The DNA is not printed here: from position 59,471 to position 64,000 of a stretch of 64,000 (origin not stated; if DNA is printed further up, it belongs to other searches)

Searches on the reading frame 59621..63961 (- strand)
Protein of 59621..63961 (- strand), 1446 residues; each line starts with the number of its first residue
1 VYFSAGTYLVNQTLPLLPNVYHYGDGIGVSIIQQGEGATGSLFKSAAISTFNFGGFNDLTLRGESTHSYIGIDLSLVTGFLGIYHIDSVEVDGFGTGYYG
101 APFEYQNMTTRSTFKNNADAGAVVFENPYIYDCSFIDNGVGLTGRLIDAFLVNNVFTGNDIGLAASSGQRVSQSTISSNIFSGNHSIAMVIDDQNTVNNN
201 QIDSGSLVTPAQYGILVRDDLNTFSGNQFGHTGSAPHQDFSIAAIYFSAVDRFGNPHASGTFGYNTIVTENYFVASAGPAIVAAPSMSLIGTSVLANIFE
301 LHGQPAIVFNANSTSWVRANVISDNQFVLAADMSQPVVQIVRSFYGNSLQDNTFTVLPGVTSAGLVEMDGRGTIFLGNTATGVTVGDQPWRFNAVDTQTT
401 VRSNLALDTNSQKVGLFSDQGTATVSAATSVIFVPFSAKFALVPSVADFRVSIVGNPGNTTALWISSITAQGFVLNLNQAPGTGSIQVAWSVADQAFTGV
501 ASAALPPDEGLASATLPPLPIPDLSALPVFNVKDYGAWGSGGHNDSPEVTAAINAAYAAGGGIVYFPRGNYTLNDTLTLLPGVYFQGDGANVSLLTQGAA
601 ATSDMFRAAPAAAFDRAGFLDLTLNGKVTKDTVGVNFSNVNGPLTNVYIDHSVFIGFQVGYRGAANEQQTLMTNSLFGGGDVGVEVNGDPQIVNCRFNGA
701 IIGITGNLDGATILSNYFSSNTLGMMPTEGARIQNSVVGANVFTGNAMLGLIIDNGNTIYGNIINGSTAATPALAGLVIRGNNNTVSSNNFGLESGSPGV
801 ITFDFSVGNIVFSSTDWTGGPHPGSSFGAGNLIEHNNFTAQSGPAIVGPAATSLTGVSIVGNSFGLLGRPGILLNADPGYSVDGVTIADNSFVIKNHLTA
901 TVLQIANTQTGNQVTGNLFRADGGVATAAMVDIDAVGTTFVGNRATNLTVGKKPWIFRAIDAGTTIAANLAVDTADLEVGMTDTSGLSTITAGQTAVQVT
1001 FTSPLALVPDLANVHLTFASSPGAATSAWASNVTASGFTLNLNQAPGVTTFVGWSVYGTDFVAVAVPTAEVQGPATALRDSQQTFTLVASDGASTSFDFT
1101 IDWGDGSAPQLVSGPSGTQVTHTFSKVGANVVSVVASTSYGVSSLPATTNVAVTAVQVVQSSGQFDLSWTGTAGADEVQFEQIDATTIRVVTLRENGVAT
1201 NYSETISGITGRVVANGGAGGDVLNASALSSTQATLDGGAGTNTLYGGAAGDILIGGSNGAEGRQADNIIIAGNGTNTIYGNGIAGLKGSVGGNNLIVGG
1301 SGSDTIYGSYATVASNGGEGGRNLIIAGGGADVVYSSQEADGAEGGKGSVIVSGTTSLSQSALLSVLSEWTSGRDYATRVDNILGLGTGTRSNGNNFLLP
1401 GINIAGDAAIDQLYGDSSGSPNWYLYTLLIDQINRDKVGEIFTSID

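Call 18: search_protein_families(library=pfam, proteins=[window:59621-63961:-], max_evalue=0.001)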
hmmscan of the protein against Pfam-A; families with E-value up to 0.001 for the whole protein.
window:59621-63961:- (1446 aa): 4 families
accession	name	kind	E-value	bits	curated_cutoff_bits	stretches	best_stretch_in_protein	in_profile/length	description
PF12708.12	Pect-lyase_RHGA_epim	-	1e-12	48.8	27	2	530-706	2-192/213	Rhamnogalacturonase A/epimerase, pectate lyase-like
PF00353.25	HemolysinCabind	-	2.8e-05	24.4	23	0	1292-1308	4-20/36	RTX calcium-binding nonapeptide repeat (4 copies)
PF18911.6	PKD_4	-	0.00012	22.5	27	1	1066-1152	3-84/85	PKD domain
PF00801.26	PKD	-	0.00029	21.2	23.5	1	1082-1147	14-76/80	PKD domain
